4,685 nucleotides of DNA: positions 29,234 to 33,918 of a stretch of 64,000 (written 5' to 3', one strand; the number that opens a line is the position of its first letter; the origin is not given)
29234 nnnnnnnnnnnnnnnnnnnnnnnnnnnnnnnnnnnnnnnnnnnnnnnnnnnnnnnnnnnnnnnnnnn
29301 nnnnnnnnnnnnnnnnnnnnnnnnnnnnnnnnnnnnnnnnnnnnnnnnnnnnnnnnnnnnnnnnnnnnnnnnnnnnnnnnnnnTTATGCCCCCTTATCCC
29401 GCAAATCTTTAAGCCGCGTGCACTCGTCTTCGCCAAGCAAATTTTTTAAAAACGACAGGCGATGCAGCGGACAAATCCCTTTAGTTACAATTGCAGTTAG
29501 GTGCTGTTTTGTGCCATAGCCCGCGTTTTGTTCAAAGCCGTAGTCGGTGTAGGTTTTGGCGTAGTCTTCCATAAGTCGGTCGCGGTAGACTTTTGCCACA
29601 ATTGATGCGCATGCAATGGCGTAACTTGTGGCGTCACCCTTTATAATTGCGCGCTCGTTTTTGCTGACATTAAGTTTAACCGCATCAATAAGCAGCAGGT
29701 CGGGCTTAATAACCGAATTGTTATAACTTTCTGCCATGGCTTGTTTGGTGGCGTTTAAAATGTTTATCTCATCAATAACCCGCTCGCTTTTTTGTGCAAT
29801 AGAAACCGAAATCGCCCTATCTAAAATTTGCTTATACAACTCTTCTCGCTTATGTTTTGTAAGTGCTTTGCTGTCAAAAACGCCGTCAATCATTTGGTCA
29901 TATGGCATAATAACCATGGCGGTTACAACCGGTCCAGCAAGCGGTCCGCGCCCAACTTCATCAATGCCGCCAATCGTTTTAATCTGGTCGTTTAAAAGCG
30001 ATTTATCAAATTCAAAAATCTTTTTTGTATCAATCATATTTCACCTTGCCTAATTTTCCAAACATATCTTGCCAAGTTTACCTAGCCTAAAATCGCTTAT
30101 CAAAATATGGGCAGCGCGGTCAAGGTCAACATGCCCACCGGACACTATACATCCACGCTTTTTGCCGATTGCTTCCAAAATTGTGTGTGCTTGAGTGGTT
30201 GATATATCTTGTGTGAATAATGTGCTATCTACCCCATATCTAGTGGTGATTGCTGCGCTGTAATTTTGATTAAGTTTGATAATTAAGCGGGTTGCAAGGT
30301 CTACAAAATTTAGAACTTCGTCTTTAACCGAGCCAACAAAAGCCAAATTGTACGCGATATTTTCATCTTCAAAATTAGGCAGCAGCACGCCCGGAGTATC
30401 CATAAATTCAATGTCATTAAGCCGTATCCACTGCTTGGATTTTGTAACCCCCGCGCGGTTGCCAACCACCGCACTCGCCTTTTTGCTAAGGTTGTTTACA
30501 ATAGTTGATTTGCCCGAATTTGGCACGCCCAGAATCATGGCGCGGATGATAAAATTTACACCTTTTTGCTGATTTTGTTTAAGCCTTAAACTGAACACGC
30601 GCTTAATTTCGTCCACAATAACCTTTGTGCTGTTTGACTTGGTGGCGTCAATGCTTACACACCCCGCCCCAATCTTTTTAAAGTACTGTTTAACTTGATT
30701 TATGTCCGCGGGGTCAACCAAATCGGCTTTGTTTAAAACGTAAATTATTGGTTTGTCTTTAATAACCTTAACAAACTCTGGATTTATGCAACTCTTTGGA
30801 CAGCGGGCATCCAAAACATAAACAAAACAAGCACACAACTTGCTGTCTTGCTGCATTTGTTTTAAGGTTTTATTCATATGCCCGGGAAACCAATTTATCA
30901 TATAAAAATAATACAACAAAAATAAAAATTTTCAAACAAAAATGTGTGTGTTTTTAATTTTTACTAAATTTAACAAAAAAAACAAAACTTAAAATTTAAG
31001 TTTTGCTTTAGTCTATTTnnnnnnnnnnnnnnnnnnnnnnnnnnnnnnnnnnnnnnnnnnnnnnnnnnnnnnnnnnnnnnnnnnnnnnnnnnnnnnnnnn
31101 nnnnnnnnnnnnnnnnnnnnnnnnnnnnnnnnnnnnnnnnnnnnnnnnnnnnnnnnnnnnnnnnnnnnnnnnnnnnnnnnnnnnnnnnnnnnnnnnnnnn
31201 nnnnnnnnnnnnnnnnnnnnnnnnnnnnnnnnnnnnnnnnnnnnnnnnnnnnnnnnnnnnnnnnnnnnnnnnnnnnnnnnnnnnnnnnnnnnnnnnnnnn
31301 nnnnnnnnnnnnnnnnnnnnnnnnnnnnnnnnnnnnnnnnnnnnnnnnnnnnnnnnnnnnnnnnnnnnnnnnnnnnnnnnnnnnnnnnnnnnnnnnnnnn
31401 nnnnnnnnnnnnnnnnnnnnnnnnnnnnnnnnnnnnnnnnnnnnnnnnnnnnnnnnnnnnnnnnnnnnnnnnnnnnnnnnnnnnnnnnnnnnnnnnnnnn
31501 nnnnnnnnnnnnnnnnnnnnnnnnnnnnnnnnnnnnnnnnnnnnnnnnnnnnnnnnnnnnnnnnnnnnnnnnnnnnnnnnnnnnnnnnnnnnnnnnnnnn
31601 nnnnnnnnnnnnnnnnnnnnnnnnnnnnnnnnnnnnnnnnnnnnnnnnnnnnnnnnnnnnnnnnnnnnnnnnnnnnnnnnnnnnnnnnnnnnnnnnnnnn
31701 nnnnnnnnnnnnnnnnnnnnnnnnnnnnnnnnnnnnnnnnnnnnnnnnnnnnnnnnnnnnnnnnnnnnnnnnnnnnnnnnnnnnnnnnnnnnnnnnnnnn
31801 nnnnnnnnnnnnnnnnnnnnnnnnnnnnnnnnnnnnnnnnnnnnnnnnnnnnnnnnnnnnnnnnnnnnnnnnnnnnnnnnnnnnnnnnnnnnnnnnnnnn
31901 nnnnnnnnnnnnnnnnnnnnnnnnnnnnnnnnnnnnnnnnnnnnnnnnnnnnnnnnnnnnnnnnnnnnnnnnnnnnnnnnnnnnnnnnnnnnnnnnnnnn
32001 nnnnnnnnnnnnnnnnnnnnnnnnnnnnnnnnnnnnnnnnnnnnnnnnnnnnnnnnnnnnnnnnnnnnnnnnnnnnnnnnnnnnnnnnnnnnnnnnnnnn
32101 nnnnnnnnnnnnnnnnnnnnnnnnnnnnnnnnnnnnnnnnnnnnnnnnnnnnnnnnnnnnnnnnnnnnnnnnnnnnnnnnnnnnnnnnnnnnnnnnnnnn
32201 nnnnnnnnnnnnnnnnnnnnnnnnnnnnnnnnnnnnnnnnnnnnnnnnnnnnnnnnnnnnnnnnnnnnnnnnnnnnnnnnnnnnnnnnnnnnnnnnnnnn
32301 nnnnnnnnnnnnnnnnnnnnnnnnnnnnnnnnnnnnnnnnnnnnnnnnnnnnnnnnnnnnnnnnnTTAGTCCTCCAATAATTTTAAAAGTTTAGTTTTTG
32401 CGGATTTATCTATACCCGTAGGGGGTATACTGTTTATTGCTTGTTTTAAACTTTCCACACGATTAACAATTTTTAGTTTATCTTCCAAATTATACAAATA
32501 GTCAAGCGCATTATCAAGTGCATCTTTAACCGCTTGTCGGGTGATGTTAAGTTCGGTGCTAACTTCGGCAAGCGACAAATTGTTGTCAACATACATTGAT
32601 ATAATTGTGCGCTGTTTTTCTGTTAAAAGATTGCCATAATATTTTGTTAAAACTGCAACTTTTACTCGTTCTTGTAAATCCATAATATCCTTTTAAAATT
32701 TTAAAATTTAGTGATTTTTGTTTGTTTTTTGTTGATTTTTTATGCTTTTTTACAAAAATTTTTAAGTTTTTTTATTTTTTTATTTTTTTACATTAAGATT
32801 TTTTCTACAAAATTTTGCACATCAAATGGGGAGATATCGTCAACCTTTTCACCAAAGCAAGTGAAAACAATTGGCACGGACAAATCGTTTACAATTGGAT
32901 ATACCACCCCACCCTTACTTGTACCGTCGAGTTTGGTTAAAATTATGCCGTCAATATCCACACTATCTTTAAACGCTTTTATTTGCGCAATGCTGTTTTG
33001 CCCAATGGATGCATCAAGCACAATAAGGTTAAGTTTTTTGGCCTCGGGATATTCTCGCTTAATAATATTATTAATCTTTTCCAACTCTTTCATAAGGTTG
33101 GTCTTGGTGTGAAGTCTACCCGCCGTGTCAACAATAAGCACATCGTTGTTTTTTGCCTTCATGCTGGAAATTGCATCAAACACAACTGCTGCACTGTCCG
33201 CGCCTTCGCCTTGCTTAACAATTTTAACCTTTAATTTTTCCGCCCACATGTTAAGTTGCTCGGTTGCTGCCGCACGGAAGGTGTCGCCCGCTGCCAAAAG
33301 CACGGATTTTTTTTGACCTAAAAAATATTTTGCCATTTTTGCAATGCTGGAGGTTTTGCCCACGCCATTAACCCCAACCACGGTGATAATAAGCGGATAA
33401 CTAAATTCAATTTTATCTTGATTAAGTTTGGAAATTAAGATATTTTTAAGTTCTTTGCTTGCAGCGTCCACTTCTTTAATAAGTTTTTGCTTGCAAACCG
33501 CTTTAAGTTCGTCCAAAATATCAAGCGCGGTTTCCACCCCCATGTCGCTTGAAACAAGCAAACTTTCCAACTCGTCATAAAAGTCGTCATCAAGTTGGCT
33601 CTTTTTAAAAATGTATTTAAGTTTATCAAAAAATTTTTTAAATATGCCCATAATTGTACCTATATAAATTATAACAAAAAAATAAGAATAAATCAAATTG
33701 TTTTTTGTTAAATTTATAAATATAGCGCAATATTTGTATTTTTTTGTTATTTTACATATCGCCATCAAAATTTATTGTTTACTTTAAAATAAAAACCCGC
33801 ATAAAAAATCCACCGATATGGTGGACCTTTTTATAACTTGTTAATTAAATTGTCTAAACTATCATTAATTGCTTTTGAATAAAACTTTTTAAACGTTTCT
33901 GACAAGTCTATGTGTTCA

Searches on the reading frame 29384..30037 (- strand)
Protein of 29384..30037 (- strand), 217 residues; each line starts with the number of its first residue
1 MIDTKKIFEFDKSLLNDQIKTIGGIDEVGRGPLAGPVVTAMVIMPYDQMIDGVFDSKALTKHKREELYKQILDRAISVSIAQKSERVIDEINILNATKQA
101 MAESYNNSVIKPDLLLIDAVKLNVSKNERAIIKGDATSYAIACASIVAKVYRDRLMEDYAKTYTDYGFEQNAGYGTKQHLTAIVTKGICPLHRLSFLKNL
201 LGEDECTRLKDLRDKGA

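Call 55: search_protein_families(library=pfam, proteins=[window:29384-30037:-], max_evalue=0.00001)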
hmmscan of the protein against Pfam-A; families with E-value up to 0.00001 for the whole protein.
window:29384-30037:- (217 aa): 1 family
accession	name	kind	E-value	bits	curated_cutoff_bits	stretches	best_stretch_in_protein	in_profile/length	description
PF01351.25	RNase_HII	-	3.5e-39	135.2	25.8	1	24-197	2-197/199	Ribonuclease HII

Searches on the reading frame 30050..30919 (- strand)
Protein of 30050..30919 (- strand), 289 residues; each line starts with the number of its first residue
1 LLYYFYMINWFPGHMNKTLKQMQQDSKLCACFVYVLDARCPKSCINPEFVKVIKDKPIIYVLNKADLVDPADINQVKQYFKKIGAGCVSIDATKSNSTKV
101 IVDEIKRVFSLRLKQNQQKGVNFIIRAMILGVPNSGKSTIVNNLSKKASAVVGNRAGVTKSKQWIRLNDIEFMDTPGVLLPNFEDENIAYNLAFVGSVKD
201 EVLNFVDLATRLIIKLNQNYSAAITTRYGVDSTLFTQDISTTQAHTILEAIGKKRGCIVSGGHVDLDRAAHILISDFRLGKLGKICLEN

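Call 55: search_protein_families(library=pfam, proteins=[window:30050-30919:-], max_evalue=0.00001)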
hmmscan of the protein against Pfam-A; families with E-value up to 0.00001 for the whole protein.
window:30050-30919:- (289 aa): 4 families
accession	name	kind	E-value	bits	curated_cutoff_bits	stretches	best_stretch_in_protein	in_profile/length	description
PF01926.29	MMR_HSR1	-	1e-16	61.5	21.9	1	127-215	2-91/113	50S ribosome-binding GTPase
PF02421.24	FeoB_N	-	2.5e-12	47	27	1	127-207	3-87/156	Ferrous iron transport protein B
PF10662.15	PduV-EutP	-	6.1e-07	29.8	21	0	21-102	56-138/143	Ethanolamine utilisation - propanediol utilisation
PF03193.22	RsgA_GTPase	-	6.8e-06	26.4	30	0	58-178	56-168/174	RsgA GTPase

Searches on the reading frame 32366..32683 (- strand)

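Call 55: search_protein_families(library=pfam, proteins=[window:32366-32683:-], max_evalue=0.00001)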
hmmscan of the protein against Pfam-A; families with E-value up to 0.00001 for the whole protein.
window:32366-32683:- (105 aa): 3 families
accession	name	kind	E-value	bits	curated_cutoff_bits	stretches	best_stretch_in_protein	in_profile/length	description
PF04297.20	UPF0122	-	1.3e-18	67.5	22.7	1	4-100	2-98/101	Putative helix-turn-helix protein, YlxM / p13 like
PF04545.22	Sigma70_r4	-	1e-08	35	24.1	1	20-63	5-48/50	Sigma-70, region 4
PF08281.18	Sigma70_r4_2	-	8.4e-07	29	25.7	1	19-59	10-50/54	Sigma-70, region 4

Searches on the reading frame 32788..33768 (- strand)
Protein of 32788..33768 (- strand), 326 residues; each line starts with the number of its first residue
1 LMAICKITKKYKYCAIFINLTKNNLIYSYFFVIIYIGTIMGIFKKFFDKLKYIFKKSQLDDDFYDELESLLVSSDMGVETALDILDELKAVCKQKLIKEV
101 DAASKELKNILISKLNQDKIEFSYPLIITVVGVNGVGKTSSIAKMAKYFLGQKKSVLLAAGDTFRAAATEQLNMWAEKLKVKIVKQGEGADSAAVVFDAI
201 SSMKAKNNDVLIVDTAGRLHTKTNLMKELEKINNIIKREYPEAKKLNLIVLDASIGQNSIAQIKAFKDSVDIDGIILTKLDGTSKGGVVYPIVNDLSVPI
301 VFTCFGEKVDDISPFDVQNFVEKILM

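Call 55: search_protein_families(library=pfam, proteins=[window:32788-33768:-], max_evalue=0.00001)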
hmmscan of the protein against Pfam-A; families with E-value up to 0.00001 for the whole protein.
window:32788-33768:- (326 aa): 2 families
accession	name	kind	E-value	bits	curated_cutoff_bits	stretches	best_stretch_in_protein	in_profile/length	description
PF00448.28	SRP54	-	1.1e-71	241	22.7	1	126-325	2-195/196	SRP54-type protein, GTPase domain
PF02881.24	SRP54_N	-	4.8e-10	40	22.4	1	47-110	2-74/75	SRP54-type protein, helical bundle domain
